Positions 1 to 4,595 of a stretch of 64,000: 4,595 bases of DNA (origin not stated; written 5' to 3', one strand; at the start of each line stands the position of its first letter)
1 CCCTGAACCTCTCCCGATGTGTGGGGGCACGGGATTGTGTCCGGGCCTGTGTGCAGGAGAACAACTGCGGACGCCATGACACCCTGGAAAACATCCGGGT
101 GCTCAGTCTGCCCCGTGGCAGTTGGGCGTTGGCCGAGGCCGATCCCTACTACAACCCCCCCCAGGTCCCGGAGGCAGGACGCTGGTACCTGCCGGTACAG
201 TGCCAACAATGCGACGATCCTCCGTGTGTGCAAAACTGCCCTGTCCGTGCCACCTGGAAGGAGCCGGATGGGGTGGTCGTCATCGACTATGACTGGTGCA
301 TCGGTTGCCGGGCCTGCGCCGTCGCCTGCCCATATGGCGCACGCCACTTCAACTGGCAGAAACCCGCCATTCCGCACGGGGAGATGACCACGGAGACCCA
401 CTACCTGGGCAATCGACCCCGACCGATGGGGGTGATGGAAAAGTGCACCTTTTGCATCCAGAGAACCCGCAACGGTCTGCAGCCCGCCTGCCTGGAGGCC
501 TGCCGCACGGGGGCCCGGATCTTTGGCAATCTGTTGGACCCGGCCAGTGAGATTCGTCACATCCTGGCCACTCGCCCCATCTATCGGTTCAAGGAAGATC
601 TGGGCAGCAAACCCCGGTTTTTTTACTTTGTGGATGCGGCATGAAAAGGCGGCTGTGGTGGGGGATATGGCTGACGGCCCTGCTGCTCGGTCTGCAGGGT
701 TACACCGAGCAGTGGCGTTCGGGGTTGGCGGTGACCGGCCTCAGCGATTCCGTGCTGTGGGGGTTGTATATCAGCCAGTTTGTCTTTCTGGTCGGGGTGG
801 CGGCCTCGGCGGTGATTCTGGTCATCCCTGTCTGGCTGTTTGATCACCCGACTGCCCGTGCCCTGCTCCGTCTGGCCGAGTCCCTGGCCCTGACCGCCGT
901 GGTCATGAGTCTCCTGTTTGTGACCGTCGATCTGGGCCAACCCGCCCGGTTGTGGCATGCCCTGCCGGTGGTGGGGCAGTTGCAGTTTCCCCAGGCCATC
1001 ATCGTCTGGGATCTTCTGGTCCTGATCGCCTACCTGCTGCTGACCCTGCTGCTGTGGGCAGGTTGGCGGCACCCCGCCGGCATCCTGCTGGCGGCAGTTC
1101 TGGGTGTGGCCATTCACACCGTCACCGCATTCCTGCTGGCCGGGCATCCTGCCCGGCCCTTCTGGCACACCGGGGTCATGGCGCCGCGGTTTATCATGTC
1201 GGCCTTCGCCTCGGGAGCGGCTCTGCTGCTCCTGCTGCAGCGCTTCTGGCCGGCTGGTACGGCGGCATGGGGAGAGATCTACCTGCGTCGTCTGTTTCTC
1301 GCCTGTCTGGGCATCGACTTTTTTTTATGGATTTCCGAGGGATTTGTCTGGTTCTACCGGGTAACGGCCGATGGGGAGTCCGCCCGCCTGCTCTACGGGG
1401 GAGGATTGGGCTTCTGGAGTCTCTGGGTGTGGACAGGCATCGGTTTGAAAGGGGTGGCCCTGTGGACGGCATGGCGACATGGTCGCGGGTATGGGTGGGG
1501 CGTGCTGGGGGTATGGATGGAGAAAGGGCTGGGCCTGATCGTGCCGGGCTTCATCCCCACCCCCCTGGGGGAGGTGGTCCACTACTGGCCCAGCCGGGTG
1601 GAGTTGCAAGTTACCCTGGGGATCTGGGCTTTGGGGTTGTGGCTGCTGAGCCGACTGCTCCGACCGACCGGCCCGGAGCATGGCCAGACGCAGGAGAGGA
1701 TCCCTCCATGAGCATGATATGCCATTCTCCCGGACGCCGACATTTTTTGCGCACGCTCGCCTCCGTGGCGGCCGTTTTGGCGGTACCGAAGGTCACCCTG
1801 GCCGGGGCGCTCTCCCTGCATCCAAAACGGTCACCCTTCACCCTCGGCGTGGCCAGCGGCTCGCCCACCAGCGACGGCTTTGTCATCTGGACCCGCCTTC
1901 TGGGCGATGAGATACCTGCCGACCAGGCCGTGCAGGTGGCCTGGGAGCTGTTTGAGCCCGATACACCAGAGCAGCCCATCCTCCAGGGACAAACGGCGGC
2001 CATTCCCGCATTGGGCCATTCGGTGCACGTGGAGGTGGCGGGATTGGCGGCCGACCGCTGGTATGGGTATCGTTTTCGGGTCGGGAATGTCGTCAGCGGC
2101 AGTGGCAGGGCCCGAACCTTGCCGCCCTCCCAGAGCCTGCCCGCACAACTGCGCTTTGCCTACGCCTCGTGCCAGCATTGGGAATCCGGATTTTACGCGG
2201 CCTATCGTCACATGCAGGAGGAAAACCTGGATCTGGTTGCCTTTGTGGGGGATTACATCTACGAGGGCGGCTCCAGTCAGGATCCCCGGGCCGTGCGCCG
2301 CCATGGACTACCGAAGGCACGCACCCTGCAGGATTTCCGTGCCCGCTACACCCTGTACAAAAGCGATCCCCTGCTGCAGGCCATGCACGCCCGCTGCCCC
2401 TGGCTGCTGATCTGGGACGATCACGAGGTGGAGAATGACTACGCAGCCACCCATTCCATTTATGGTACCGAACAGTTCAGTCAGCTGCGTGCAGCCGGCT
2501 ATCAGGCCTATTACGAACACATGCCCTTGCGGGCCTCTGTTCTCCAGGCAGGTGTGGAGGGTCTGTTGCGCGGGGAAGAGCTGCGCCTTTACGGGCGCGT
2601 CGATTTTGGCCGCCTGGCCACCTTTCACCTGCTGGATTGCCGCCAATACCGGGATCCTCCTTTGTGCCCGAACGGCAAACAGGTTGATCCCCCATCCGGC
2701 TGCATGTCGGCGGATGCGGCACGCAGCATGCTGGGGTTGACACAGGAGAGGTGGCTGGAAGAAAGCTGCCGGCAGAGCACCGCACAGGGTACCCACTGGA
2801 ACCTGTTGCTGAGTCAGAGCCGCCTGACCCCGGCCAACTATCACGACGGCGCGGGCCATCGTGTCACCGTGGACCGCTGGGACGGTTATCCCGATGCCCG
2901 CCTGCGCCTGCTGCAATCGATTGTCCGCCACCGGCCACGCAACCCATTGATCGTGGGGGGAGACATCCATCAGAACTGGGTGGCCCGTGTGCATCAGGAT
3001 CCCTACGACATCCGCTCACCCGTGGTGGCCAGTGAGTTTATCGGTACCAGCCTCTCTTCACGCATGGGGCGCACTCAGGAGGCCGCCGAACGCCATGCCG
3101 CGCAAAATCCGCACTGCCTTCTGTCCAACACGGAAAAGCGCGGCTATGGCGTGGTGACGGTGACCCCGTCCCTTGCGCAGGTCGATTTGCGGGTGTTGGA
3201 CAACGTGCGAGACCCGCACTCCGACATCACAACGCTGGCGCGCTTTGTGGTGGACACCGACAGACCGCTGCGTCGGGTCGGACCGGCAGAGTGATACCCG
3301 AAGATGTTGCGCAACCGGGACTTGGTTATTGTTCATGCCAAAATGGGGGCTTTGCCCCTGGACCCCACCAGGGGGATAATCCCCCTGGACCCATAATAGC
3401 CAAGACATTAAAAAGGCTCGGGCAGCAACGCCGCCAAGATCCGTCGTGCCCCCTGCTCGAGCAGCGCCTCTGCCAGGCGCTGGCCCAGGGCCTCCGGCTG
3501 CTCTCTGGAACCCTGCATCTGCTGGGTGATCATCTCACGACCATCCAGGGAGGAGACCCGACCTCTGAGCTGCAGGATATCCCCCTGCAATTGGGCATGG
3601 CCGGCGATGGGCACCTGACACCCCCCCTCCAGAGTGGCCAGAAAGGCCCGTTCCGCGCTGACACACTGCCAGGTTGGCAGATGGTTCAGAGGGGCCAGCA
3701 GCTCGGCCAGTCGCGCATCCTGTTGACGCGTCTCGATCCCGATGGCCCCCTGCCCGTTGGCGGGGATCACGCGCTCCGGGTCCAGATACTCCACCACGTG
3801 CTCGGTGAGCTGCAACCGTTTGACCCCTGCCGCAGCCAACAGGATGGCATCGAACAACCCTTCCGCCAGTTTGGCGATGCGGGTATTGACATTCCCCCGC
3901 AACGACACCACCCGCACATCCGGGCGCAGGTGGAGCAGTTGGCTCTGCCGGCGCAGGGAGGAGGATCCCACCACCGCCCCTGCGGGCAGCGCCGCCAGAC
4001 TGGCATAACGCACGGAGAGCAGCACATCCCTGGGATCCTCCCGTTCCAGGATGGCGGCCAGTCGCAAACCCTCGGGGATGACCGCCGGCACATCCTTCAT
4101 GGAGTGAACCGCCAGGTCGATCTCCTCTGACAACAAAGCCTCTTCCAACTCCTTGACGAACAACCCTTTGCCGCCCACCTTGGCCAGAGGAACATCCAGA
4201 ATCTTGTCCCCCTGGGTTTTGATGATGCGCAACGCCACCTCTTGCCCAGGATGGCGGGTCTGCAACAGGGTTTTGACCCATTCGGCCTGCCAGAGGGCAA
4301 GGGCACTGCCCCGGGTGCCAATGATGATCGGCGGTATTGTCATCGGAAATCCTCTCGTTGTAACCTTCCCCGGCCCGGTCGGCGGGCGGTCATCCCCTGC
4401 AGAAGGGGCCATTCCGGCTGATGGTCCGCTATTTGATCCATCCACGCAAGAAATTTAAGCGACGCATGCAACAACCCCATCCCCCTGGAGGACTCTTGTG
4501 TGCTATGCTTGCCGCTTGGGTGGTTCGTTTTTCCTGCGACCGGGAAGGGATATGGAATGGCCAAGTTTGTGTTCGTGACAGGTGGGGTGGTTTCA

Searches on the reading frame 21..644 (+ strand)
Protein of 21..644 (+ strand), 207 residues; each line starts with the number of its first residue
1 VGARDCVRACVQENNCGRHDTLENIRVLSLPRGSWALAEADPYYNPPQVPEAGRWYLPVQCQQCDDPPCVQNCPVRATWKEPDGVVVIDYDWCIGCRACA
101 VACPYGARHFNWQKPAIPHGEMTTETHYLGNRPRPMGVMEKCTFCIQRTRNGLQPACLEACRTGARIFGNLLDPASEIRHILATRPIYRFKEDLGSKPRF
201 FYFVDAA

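Call 13: search_protein_families(library=pfam, proteins=[window:21-644:+], max_evalue=0.001)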
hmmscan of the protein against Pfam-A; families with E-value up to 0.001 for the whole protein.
window:21-644:+ (207 aa): 9 families
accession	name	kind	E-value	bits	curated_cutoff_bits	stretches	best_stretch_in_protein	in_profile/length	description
PF13247.11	Fer4_11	-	1.9e-20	73.3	26.2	2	56-127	5-78/100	4Fe-4S dicluster domain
PF12838.12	Fer4_7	-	2.1e-09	38.1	27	1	93-165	2-52/52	4Fe-4S dicluster domain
PF00037.32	Fer4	-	2.9e-08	33.6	21.1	1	86-107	1-22/24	4Fe-4S binding domain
PF12797.12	Fer4_2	-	7.5e-07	29.2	24.5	1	85-105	2-22/22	4Fe-4S binding domain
PF13187.11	Fer4_9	-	1.1e-06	29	27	2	60-107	1-51/52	4Fe-4S dicluster domain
PF13237.11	Fer4_10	-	1.3e-06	28.7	25.5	1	86-161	2-52/53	4Fe-4S dicluster domain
PF12837.12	Fer4_6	-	2.4e-06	27.7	25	1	85-107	1-23/24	4Fe-4S binding domain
PF12798.12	Fer4_3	-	0.00015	22.8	27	0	93-107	1-15/15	4Fe-4S binding domain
PF12800.12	Fer4_4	-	0.00026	21.5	24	1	91-106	2-17/17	4Fe-4S binding domain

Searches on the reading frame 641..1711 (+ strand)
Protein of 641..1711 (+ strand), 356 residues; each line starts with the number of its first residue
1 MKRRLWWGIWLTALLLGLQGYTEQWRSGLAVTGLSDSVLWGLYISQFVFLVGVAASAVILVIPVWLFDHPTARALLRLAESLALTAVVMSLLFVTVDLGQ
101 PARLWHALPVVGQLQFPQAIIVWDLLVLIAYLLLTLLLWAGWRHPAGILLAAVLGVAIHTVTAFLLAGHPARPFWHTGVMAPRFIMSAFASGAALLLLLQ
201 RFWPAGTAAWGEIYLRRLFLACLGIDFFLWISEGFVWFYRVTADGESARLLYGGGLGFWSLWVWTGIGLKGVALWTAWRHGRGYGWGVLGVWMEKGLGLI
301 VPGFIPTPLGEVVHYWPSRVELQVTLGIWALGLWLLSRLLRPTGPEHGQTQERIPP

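Call 13: search_protein_families(library=pfam, proteins=[window:641-1711:+], max_evalue=0.001)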
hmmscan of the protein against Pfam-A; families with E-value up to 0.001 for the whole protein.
window:641-1711:+ (356 aa): 2 families
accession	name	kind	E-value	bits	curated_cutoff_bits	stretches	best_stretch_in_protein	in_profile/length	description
PF03916.19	NrfD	-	7.6e-26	91.9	25.8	1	31-267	2-261/313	Polysulphide reductase, NrfD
PF14589.11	NrfD_2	-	4.2e-05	23.9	27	1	48-269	22-237/281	Polysulfide reductase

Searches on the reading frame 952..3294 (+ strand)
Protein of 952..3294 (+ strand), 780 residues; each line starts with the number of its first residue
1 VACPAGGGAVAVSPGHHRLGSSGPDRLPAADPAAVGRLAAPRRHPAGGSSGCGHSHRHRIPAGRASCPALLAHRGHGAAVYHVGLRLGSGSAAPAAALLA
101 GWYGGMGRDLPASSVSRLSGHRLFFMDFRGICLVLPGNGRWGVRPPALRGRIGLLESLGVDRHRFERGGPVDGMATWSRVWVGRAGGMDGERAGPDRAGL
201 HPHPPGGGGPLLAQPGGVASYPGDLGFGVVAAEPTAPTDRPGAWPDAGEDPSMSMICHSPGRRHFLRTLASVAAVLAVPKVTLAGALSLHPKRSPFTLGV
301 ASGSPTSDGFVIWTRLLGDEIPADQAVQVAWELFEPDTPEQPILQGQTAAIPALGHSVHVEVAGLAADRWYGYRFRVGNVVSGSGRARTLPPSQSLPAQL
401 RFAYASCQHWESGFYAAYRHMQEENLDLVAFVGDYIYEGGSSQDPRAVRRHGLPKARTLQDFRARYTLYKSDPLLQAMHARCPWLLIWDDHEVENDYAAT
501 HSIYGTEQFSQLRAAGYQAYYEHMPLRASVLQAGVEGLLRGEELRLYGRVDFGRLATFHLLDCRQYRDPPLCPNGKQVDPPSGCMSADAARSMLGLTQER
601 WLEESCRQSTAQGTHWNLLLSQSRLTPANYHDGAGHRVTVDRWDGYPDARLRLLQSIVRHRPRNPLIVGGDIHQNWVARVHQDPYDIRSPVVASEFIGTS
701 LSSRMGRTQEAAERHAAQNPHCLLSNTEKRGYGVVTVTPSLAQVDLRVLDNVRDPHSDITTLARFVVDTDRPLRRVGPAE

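Call 13: search_protein_families(library=pfam, proteins=[window:952-3294:+], max_evalue=0.001)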
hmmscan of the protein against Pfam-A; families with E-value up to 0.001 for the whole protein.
window:952-3294:+ (780 aa): 2 families
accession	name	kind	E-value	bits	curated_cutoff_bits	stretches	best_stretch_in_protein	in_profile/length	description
PF09423.15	PhoD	-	2.6e-95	319.9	27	1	402-746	1-343/343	PhoD-like phosphatase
PF16655.11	PhoD_N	-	3.5e-21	76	30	1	298-389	1-90/90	PhoD-like phosphatase, N-terminal domain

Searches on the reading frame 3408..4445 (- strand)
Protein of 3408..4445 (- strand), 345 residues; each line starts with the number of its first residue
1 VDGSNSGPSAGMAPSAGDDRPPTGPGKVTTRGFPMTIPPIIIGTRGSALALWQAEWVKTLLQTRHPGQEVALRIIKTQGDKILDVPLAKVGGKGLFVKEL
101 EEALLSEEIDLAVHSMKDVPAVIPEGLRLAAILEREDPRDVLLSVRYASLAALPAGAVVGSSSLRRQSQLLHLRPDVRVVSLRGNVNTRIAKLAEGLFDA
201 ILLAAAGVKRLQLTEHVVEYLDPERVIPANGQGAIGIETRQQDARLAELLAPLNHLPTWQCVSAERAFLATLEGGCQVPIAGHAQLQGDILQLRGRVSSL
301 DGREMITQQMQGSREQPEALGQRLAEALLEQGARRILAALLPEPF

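Call 13: search_protein_families(library=pfam, proteins=[window:3408-4445:-], max_evalue=0.001)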
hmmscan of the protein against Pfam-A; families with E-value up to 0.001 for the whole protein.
window:3408-4445:- (345 aa): 2 families
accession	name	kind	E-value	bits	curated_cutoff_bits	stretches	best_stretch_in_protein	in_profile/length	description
PF01379.25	Porphobil_deam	-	1.5e-85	286.4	22.1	1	40-247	1-206/207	Porphobilinogen deaminase, dipyromethane cofactor binding domain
PF03900.20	Porphobil_deamC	-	4.3e-22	78.7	26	1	259-329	1-73/74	Porphobilinogen deaminase, C-terminal domain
